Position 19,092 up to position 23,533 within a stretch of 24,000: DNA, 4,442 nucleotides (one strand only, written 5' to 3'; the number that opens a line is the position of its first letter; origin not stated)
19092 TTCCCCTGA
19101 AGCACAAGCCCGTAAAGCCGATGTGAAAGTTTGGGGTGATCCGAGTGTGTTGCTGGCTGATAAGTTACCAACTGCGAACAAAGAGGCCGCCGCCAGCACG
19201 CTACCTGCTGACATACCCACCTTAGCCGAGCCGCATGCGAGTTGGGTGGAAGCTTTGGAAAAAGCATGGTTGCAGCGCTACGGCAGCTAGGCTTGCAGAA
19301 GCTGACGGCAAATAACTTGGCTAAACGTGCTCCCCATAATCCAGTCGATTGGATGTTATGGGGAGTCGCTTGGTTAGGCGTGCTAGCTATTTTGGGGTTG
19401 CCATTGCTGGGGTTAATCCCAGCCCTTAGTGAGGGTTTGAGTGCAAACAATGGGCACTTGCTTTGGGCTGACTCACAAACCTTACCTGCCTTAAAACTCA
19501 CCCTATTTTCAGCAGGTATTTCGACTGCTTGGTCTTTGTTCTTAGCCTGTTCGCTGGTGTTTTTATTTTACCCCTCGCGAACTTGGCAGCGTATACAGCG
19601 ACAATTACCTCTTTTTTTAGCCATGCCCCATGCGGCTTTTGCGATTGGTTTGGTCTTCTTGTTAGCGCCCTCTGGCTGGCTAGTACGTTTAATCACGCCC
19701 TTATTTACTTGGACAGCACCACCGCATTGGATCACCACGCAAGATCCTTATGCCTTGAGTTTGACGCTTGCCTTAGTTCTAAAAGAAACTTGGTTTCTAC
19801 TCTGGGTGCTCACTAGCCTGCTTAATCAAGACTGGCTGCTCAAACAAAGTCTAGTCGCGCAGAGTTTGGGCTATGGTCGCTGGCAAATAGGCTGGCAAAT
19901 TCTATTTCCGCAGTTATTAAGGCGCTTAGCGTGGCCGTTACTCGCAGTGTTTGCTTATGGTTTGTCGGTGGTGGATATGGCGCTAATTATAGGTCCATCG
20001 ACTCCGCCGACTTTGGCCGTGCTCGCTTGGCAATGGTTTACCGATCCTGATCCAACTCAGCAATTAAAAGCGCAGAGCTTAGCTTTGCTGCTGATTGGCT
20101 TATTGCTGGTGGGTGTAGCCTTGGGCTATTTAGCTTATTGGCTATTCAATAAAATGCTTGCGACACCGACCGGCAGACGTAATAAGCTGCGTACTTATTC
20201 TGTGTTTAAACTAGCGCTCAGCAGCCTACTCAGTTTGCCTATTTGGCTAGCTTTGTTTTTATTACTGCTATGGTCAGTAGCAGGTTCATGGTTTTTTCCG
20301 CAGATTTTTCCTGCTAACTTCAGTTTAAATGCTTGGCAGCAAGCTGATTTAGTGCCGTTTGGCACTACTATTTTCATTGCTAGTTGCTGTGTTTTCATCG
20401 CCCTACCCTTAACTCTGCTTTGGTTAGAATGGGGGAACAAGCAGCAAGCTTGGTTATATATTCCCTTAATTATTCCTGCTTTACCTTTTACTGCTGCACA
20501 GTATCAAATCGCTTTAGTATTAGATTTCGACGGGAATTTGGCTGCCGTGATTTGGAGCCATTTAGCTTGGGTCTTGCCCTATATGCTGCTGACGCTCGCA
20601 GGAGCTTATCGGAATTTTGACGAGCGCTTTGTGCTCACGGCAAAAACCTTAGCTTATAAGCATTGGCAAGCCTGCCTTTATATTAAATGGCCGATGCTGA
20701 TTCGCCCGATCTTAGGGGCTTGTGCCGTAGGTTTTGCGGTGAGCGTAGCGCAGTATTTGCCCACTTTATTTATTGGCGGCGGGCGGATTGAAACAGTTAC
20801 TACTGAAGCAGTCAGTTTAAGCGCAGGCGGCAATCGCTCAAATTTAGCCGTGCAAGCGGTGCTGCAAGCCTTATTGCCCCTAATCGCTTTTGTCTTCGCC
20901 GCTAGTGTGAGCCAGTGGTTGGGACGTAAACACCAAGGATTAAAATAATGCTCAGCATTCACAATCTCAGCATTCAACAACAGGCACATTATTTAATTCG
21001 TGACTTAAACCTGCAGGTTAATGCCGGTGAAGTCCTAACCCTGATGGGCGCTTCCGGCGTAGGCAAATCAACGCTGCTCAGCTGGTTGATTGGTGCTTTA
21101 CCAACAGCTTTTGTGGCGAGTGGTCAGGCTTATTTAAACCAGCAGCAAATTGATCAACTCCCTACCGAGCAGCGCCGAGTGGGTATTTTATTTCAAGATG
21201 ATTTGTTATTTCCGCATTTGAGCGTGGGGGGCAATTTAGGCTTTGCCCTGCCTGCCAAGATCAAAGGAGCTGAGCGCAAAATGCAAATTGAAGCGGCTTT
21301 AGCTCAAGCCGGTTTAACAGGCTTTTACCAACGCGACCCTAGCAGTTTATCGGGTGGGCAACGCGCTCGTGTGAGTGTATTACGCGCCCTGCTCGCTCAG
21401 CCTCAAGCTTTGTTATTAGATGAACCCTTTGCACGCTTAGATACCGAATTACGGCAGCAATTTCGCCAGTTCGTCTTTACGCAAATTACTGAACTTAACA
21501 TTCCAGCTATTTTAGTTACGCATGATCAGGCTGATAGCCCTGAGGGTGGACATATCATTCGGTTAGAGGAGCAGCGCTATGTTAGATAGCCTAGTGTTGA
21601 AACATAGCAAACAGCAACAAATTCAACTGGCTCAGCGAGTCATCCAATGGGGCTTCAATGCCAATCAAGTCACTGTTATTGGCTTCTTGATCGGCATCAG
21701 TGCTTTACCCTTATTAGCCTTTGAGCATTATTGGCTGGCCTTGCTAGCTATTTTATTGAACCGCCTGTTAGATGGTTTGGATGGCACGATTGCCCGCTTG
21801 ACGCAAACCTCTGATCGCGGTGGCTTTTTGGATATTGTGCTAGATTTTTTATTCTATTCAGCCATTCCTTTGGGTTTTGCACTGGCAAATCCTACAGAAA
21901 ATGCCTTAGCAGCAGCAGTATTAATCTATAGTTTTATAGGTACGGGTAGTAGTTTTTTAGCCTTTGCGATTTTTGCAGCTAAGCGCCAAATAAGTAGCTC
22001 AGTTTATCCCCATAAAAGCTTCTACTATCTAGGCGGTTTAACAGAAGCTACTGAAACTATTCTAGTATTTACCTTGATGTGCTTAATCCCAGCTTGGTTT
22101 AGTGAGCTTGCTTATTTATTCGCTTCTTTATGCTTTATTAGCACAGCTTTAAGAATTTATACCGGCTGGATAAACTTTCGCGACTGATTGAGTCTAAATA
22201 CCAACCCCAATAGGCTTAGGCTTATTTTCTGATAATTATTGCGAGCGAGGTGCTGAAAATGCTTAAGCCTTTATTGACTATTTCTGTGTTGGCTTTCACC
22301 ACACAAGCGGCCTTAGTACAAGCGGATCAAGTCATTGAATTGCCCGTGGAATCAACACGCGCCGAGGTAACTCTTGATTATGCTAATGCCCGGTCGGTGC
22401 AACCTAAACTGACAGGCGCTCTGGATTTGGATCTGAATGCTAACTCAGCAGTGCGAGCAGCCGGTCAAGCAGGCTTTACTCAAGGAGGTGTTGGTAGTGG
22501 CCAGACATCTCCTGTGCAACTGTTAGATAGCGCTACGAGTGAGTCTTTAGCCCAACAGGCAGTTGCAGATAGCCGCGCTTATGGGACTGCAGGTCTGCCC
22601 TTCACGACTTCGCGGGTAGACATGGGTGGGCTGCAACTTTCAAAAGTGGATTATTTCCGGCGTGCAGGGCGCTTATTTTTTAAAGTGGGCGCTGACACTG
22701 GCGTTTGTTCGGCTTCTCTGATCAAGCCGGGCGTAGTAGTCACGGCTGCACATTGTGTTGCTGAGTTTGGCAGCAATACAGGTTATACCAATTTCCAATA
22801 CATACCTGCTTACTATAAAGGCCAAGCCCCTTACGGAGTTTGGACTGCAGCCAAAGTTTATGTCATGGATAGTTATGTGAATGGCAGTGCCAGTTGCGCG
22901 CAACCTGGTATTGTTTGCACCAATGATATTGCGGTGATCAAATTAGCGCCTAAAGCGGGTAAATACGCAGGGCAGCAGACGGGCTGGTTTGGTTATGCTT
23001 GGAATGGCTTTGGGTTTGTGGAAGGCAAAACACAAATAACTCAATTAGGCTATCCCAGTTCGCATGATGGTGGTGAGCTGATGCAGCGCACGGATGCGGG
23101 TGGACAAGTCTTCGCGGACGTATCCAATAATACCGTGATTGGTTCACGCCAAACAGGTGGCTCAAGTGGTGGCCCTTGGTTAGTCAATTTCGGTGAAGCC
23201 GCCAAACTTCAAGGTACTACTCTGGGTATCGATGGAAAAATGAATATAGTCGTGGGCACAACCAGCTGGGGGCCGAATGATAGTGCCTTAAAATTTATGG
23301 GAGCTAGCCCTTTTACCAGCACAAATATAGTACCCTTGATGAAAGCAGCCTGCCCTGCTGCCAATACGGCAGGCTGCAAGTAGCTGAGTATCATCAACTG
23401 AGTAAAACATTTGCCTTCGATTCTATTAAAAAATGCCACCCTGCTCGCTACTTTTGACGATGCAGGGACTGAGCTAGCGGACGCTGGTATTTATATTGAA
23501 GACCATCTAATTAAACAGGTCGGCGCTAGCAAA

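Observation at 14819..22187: Six tightly packed co-directional genes join two flavoprotein reductases to a YnjBCD-type ABC importer and a YnjF-type phosphatidyltransferase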

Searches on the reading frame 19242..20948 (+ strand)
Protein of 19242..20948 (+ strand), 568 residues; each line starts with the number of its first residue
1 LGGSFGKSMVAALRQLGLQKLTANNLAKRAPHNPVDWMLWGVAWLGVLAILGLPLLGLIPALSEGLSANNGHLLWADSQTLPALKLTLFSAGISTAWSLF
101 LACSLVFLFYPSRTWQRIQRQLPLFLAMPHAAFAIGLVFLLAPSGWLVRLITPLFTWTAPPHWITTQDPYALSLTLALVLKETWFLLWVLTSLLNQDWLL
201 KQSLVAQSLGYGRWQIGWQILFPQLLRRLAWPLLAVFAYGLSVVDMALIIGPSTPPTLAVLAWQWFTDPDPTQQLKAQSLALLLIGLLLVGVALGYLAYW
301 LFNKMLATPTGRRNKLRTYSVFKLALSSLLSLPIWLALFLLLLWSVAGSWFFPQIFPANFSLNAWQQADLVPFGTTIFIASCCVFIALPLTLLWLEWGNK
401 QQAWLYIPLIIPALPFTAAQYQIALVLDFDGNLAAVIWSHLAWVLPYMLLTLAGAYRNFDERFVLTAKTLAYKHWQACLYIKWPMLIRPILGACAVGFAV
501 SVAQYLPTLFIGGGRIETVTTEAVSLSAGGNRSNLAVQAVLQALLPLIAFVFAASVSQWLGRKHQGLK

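Call 3: search_protein_families(library=pfam, proteins=[window:19242-20948:+])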
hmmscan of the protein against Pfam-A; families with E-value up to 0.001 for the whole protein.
window:19242-20948:+ (568 aa): 1 family
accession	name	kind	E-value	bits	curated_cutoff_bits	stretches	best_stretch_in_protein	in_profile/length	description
PF00528.27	BPD_transp_1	-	1.9e-05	24.9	26.4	1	404-554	27-171/184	Binding-protein-dependent transport system inner membrane component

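Call 4: search_protein_families(library=ncbifam, proteins=[window:19242-20948:+])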
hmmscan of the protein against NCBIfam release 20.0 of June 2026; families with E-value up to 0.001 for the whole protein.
window:19242-20948:+ (568 aa): 8 families
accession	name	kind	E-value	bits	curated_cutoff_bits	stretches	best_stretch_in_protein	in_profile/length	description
TIGR02141.1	modB_ABC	equivalog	4.6e-09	36.2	182.6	1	432-545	79-193/208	molybdate ABC transporter permease subunit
NF007047.0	PRK09500.1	equivalog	5.8e-08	32.6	326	1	402-555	97-250/257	spermidine/putrescine ABC transporter permease PotC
TIGR02139.1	permease_CysT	equivalog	3.6e-06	26.8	246.1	1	40-257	9-217/265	sulfate ABC transporter permease subunit CysT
TIGR01581.1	Mo_ABC_porter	hypoth_equivalog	5.4e-06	26.1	210.3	1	434-531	104-201/225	ABC transporter permease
NF011624.0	PRK15050.1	equivalog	8.7e-06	25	247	1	23-260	13-249/297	2-aminoethylphosphonate ABC transporter permease subunit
NF040839.1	tungstate_WtpB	equivalog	9.3e-06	25.4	340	0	429-504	121-196/251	tungstate ABC transporter permease WtpB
NF043073.1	MMSYN1_0195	equivalog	8.5e-05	20.9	1250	1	433-515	127-209/1021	spermidine/putrescine ABC transporter permease/substrate-binding protein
NF041773.1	tung_perm_TupB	equivalog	0.0001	22.2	320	0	65-150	7-94/230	tungstate ABC transporter permease TupB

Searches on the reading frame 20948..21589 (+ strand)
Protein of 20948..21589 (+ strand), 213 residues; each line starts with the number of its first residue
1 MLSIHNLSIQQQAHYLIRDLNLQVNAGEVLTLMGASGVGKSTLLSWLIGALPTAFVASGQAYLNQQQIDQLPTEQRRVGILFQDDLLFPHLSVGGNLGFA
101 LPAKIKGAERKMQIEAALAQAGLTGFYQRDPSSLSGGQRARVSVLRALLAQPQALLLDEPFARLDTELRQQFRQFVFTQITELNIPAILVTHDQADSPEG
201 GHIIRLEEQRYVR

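Call 3: search_protein_families(library=pfam, proteins=[window:20948-21589:+])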
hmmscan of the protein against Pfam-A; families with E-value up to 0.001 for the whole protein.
window:20948-21589:+ (213 aa): 4 families
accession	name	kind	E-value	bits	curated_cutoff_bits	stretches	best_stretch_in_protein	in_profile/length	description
PF00005.33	ABC_tran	-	1.7e-31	110.1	25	1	18-162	2-137/137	ABC transporter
PF03193.22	RsgA_GTPase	-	8.9e-05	22.8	30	1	9-50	89-129/174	RsgA GTPase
PF13304.12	AAA_21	-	9.8e-05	23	27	0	137-193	241-299/304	AAA domain, putative AbiEii toxin, Type IV TA system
PF13191.12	AAA_16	-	0.00065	20.7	32.6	0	23-76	18-78/167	AAA ATPase domain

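Call 4: search_protein_families(library=ncbifam, proteins=[window:20948-21589:+])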
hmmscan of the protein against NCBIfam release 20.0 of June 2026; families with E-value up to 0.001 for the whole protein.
window:20948-21589:+ (213 aa): 182 families (the best 25 are shown)
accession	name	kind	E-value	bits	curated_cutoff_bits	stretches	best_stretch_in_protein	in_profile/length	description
NF006987.0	PRK09452.1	equivalog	2.4e-44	151.6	482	1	2-196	18-210/378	spermidine/putrescine ABC transporter ATP-binding protein PotA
TIGR03265.1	PhnT2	equivalog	2.4e-43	148.7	457.7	1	2-196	5-197/353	putative 2-aminoethylphosphonate ABC transporter ATP-binding protein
TIGR00968.1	3a0106s01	subfamily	4.4e-42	144.2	342.75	1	4-199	3-196/237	sulfate ABC transporter ATP-binding protein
NF043075.1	MMSYN1_0197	equivalog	4.8e-42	144.1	550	1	2-196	3-195/341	spermidine/putrescine ABC transporter ATP-binding protein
TIGR01277.1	thiQ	equivalog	3.1e-40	138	245.05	1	10-197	7-192/213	thiamine ABC transporter ATP-binding protein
NF008653.0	PRK11650.1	subfamily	4e-40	137.9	432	1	11-196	13-197/357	sn-glycerol-3-phosphate ABC transporter ATP-binding protein UgpC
TIGR01187.1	potA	subfamily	4.6e-39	134.4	355.6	1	32-196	1-163/325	polyamine ABC transporter ATP-binding protein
TIGR02142.1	modC_ABC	equivalog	7.5e-39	134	285.05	1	10-194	6-192/353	molybdenum ABC transporter ATP-binding protein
NF008233.0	PRK11000.1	equivalog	1.7e-38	132.4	568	1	12-196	14-196/369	maltose/maltodextrin ABC transporter ATP-binding protein MalK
NF008513.0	PRK11432.1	equivalog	4.4e-38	131.1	496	1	4-196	9-199/351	ferric ABC transporter ATP-binding protein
NF008039.0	PRK10771.1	equivalog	9.8e-38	129.9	298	1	12-197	10-193/234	thiamine ABC transporter ATP-binding protein ThiQ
NF008621.0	PRK11607.1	equivalog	5.6e-37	127.4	613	1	2-197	20-213/377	putrescine ABC transporter ATP-binding subunit PotG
NF040933.2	ABC_arch_GlcV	equivalog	6.5e-37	127.2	450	1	14-196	19-204/357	glucose ABC transporter ATP-binding protein GlcV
TIGR03258.1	PhnT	equivalog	1e-36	126.8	499.15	1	3-196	10-202/359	2-aminoethylphosphonate ABC transport system ATP-binding subunit PhnT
NF040840.2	tungstate_WtpC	equivalog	1.1e-36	126.8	440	1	1-194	1-191/347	tungstate ABC transporter ATP-binding protein WtpC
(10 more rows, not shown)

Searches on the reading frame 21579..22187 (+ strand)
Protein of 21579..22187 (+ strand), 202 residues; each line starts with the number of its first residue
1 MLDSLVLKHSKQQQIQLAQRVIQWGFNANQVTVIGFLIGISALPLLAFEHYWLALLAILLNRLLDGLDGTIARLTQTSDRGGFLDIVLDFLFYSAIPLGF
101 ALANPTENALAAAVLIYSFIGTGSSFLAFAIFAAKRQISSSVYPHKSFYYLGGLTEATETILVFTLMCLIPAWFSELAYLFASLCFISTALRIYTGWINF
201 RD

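Call 3: search_protein_families(library=pfam, proteins=[window:21579-22187:+])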
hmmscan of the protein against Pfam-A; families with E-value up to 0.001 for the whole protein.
window:21579-22187:+ (202 aa): 1 family
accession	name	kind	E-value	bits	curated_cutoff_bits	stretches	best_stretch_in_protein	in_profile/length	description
PF01066.26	CDP-OH_P_transf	-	1e-11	45.9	22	1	28-171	4-135/152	CDP-alcohol phosphatidyltransferase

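Call 4: search_protein_families(library=ncbifam, proteins=[window:21579-22187:+])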
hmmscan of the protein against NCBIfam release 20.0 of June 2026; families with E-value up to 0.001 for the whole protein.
window:21579-22187:+ (202 aa): 9 families
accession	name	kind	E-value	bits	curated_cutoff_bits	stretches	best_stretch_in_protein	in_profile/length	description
NF040950.1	archin_ph_syn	equivalog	4.6e-17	62.5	180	1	10-197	8-188/191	archaetidylinositol phosphate synthase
NF041135.1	IPPtranDIPPsyn_Thcocales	equivalog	7.4e-12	45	580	1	25-194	249-414/419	bifunctional L-myo-inositol-1-phosphate cytidylyltransferase/CDP-L-myo-inositol myo-inositolphosphotransferase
NF045883.1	PIPSynth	equivalog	5.6e-10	39.2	170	1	17-106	14-105/197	phosphatidylinositol phosphate synthase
NF038086.1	anchor_synt_A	exception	1.5e-08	34.7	200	1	28-132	10-115/222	protein sorting system archaetidylserine synthase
NF045886.1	PhCholSynLeg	equivalog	5.1e-06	26.2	440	1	11-126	4-122/250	phosphatidylcholine synthase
TIGR04217.1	archae_ser_T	exception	1.3e-05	25.1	200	1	31-121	13-106/221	archaetidylserine synthase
NF045887.1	PhCholSynPs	equivalog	0.00015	21.5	300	1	20-101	9-93/235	phosphatidylcholine synthase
NF045888.1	PhCholSynBrdy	equivalog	0.00015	21.3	400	1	15-124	10-124/243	phosphatidylcholine synthase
TIGR00473.1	pssA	equivalog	0.00051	20.2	107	1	33-120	2-90/153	CDP-diacylglycerol--serine O-phosphatidyltransferase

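Call 37: search_solved_structures(query=window:21579-22184:+, max_evalue=0.01)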
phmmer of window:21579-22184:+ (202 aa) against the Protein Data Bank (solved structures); distinct sequences matched with E-value up to 0.01: 2.
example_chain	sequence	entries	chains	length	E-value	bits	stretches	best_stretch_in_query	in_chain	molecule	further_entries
4mnd_A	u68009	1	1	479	1.5e-07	34.9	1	25-187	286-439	CTP L-myo-inositol-1-phosphate cytidylyltransferase/CDP-L-myo-inositol myo-inositolphospho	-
4o6m_A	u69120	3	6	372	1.9e-05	28.1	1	14-130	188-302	AF2299, a CDP-alcohol phosphotransferase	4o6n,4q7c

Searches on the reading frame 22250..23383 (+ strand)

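Call 3: search_protein_families(library=pfam, proteins=[window:22250-23383:+])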
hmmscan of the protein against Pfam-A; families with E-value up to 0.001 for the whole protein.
window:22250-23383:+ (377 aa): 2 families
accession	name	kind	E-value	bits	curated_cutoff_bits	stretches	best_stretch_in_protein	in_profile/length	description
PF00089.32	Trypsin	-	3.9e-07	30.5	20.6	1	150-341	24-198/220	Trypsin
PF13365.12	Trypsin_2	-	0.00027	22.1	27.6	1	153-312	1-136/144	Trypsin-like peptidase domain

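Call 4: search_protein_families(library=ncbifam, proteins=[window:22250-23383:+])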
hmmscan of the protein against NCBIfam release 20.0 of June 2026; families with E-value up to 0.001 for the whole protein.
window:22250-23383:+ (377 aa): 0 families
